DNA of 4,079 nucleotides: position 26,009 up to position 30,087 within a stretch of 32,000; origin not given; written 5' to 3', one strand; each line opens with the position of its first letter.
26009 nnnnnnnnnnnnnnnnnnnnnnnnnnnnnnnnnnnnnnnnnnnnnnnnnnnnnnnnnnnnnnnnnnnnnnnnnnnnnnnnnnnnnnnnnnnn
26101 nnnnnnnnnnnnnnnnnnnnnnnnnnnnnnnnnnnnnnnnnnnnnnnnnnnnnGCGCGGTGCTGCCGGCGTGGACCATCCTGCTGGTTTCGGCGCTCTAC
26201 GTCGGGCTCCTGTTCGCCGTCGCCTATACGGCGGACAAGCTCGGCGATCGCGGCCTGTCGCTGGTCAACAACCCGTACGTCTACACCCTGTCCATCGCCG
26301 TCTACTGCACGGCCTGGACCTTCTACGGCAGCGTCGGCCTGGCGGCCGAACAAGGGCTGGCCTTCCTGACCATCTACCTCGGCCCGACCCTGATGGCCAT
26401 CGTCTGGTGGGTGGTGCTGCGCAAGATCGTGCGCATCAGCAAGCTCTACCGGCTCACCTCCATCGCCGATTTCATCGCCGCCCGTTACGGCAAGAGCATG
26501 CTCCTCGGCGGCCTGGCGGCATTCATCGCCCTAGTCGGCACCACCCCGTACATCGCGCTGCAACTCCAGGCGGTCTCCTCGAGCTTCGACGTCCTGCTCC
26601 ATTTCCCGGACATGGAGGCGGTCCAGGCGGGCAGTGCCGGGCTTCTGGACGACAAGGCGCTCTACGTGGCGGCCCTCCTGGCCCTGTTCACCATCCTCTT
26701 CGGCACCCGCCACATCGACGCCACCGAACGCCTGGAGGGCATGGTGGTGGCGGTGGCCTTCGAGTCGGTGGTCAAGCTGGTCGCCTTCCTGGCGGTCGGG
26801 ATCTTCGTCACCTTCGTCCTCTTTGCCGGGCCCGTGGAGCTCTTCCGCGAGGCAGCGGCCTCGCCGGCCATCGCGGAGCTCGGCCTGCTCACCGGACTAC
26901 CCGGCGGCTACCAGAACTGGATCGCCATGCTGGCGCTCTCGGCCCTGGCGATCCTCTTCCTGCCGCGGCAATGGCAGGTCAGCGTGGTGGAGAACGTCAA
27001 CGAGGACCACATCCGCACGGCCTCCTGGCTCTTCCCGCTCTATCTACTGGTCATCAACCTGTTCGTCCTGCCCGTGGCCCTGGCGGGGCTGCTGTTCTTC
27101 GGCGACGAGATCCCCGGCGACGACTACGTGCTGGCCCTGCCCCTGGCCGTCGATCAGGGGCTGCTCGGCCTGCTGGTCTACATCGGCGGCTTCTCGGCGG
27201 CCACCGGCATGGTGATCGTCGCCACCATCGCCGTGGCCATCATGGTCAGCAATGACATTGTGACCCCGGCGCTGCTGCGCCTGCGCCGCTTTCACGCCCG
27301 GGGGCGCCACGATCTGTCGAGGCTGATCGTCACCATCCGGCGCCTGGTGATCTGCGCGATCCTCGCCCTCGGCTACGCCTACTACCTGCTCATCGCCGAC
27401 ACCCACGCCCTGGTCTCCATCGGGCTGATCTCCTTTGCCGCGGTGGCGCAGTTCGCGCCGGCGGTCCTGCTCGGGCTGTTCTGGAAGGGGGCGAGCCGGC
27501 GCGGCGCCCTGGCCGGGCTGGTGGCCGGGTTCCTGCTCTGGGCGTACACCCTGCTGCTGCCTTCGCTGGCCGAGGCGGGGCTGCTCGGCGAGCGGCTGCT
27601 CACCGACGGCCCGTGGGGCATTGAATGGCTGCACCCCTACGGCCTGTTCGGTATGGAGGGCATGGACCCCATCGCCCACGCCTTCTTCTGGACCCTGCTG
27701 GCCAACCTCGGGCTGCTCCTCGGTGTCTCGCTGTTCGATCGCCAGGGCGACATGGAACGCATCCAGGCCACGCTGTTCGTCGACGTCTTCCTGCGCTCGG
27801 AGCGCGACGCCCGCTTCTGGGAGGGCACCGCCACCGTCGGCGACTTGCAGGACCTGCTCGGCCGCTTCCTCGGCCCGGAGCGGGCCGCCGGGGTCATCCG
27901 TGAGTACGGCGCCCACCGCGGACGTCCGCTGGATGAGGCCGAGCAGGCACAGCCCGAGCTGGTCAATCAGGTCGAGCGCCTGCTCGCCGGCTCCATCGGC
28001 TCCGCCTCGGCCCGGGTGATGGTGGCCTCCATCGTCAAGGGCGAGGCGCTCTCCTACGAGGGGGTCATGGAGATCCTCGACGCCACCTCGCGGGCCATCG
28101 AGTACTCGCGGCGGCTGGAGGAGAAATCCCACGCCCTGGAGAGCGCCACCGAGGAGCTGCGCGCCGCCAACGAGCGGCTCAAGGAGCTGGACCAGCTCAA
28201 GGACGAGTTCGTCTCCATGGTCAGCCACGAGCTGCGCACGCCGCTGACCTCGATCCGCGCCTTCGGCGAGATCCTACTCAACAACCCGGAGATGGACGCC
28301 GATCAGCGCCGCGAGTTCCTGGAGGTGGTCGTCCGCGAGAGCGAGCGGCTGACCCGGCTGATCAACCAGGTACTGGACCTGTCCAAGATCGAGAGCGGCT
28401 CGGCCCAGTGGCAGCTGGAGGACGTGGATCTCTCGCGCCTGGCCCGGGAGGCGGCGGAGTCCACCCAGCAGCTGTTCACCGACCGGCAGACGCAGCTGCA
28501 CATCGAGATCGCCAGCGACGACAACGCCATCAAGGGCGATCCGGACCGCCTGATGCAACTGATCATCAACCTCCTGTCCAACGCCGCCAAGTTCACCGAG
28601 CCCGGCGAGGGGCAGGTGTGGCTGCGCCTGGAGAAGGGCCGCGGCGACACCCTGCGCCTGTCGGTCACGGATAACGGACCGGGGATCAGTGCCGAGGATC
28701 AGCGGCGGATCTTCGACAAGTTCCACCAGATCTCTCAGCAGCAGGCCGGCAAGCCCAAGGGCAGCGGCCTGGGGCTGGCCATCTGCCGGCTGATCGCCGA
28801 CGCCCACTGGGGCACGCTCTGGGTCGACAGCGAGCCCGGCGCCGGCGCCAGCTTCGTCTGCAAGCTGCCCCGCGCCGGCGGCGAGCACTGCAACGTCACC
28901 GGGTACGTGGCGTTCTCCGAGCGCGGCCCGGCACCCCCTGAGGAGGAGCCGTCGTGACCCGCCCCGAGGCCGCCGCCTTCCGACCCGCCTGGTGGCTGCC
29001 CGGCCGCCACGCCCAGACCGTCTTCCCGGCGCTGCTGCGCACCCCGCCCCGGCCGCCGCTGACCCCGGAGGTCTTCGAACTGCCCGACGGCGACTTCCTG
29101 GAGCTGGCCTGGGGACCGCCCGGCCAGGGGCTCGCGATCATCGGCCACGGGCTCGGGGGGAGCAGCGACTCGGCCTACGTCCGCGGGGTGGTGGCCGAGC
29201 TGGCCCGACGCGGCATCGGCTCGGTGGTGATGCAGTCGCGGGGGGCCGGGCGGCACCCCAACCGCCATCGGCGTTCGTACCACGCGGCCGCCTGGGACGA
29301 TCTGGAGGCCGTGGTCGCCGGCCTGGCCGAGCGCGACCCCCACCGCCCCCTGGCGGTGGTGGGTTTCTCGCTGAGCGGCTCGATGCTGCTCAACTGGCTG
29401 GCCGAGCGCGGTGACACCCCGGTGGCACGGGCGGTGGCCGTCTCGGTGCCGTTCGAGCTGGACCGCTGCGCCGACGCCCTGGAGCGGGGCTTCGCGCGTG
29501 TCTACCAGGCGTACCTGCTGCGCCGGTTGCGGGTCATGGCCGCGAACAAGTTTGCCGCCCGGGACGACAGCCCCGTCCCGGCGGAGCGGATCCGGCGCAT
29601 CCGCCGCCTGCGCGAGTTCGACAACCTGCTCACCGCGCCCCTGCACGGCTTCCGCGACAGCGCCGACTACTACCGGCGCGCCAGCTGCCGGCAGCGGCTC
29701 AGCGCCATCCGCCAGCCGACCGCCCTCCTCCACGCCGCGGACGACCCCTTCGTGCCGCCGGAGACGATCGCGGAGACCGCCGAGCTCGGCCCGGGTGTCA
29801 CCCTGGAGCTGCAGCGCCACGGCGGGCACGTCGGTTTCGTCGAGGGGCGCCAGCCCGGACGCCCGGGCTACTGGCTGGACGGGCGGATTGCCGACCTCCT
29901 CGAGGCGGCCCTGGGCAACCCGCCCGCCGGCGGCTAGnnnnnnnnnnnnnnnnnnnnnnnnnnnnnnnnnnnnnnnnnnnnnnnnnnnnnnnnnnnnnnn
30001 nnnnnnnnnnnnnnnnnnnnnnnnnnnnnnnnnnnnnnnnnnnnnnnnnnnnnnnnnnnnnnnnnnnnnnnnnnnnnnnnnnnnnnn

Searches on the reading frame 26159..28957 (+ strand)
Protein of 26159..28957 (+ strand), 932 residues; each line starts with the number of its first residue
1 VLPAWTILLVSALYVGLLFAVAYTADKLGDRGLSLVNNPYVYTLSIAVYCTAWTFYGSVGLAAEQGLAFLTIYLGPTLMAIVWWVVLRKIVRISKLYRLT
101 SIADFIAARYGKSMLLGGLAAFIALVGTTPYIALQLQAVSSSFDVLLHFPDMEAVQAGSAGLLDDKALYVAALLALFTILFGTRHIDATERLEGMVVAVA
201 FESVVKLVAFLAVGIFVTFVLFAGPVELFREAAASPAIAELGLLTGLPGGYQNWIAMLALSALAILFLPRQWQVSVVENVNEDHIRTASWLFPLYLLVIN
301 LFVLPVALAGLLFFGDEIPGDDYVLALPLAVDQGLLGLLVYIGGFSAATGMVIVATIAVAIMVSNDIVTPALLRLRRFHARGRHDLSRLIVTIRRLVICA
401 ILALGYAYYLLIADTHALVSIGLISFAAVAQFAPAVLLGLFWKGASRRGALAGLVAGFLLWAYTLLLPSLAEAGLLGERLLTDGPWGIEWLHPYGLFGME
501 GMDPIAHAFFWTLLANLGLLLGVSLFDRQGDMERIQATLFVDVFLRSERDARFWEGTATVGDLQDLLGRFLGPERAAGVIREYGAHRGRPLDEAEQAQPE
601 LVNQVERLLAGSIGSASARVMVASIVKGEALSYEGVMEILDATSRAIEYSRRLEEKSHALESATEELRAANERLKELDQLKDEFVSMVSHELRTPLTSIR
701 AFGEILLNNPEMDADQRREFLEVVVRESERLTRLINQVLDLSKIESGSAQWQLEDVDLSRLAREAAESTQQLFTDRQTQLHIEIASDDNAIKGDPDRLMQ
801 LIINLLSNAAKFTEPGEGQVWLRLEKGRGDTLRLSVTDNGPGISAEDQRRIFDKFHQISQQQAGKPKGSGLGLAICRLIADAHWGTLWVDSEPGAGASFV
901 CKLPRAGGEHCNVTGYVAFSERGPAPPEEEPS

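Call 3: search_protein_families(library=pfam, proteins=[window:26159-28957:+], max_evalue=0.1)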
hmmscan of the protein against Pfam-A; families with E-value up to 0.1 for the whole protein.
window:26159-28957:+ (932 aa): 4 families
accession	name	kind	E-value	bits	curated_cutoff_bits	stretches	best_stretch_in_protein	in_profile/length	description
PF02518.31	HATPase_c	-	1.9e-30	106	26.4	1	793-905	1-109/111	Histidine kinase-, DNA gyrase B-, and HSP90-like ATPase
PF00512.31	HisKA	-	8.6e-21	74.2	26.9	1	681-747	2-66/66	His Kinase A (phospho-acceptor) domain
PF00474.23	SSF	-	0.00013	21.4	22.8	1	43-457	14-406/406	Sodium:solute symporter family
PF13589.12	HATPase_c_3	-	0.0037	17.7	25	1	819-886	21-92/137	Histidine kinase-, DNA gyrase B-, and HSP90-like ATPase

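Call 4: search_protein_families(library=ncbifam, proteins=[window:26159-28957:+], max_evalue=0.1)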
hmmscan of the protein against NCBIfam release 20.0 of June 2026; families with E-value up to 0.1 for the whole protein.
window:26159-28957:+ (932 aa): 84 families (the best 25 are shown)
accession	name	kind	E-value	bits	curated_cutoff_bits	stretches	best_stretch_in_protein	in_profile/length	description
NF046044.1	PnpS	equivalog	5.1e-65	220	400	1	673-904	162-390/390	two-component system histidine kinase PnpS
TIGR02966.1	phoR_proteo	equivalog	4.2e-57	193.7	334.2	1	673-903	106-333/333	phosphate regulon sensor histidine kinase PhoR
NF033092.0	HK_WalK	equivalog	8.6e-55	186.4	725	1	676-904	367-593/594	cell wall metabolism sensor histidine kinase WalK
NF038297.2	hybrid_HK_HrmK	equivalog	1.5e-51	175.8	725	1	656-907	210-459/607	hybrid histidine kinase/response regulator HrmK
NF047874.1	MASE3_PAS_HK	subfamily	1.9e-48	165.7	560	1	664-905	381-625/655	MASE3 domain-containing sensor histidine kinase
NF040691.1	MtrAB_MtrB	equivalog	5e-48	164.4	450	1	658-910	248-497/507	MtrAB system histidine kinase MtrB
NF006800.0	PRK09303.1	equivalog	5.2e-48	163.9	342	1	651-904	121-376/383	histidine kinase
TIGR02956.1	TMAO_torS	equivalog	3.3e-47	161.2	676.5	1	652-909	435-686/967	TMAO reductase system sensor histidine kinase/response regulator TorS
NF045911.1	TCSHisKinNblS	equivalog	1.6e-45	155.6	1000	1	674-903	381-618/621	two-component system sensor histidine kinase NblS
NF008312.0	PRK11100.1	equivalog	3.3e-45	154.8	356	1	649-905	228-474/477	two-component system sensor histidine kinase CreC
NF041735.1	hist_kin_RppB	equivalog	4.6e-44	150.9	400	1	682-904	217-438/438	two-component system sensor histidine kinase RppB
NF011874.0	PRK15347.1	equivalog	1.2e-43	149.3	852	1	653-904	373-613/921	two component system sensor kinase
NF047465.1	hybrid_HK_LvrA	exception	3.3e-43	147.8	1200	1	659-909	180-426/819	hybrid histidine kinase/response regulator LvrA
TIGR01386.1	cztS_silS_copS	subfamily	3.9e-41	141.5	292.55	1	650-903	208-456/457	heavy metal sensor histidine kinase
NF041947.1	LuxQ_Vibrio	equivalog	7.2e-41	139.9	1200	1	664-905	455-696/843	quorum-sensing autoinducer 2 sensor kinase/phosphatase LuxQ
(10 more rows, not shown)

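Call 60: search_protein_families(library=padloc, proteins=[window:26159-28957:+], max_evalue=0.01)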
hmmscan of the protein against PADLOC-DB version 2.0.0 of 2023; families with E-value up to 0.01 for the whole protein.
window:26159-28957:+ (932 aa): 1 family
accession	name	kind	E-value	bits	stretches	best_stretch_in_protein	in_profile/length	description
PDLC04647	PDC-M43B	-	0.0028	14.7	1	778-887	208-315/347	-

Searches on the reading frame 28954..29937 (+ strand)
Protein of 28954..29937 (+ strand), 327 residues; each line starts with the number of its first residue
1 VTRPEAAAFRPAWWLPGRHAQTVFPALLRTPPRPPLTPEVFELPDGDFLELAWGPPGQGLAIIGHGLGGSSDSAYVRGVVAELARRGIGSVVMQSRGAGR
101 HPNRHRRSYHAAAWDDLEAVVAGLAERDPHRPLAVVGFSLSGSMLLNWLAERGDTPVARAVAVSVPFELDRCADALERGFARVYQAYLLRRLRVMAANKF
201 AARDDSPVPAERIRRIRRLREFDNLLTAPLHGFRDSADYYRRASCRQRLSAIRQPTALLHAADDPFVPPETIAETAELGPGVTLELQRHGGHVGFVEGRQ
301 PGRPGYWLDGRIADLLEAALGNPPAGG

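Call 3: search_protein_families(library=pfam, proteins=[window:28954-29937:+], max_evalue=0.1)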
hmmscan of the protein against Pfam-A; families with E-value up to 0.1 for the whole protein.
window:28954-29937:+ (327 aa): 6 families
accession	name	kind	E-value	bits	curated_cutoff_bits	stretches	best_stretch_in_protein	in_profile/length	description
PF00561.26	Abhydrolase_1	-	9.1e-18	65.2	25.8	1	63-298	5-244/245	alpha/beta hydrolase fold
PF12146.15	Hydrolase_4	-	6e-15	55.6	27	1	59-290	5-230/239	Serine aminopeptidase, S33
PF12697.13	Abhydrolase_6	-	3e-08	35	26.3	1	65-297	5-209/217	Alpha/beta hydrolase family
PF20408.4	Abhydrolase_11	-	0.0038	17.4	27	0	61-167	5-109/193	Alpha/beta hydrolase domain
PF02089.21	Palm_thioest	-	0.008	16.3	26.8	1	62-163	3-106/254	Palmitoyl protein thioesterase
PF09752.15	ABHD18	-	0.097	12.2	21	0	258-296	297-334/351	Alpha/beta hydrolase domain containing 18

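Call 60: search_protein_families(library=padloc, proteins=[window:28954-29937:+], max_evalue=0.01)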
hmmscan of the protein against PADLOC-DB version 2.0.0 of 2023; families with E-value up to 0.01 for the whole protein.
window:28954-29937:+ (327 aa): 0 families
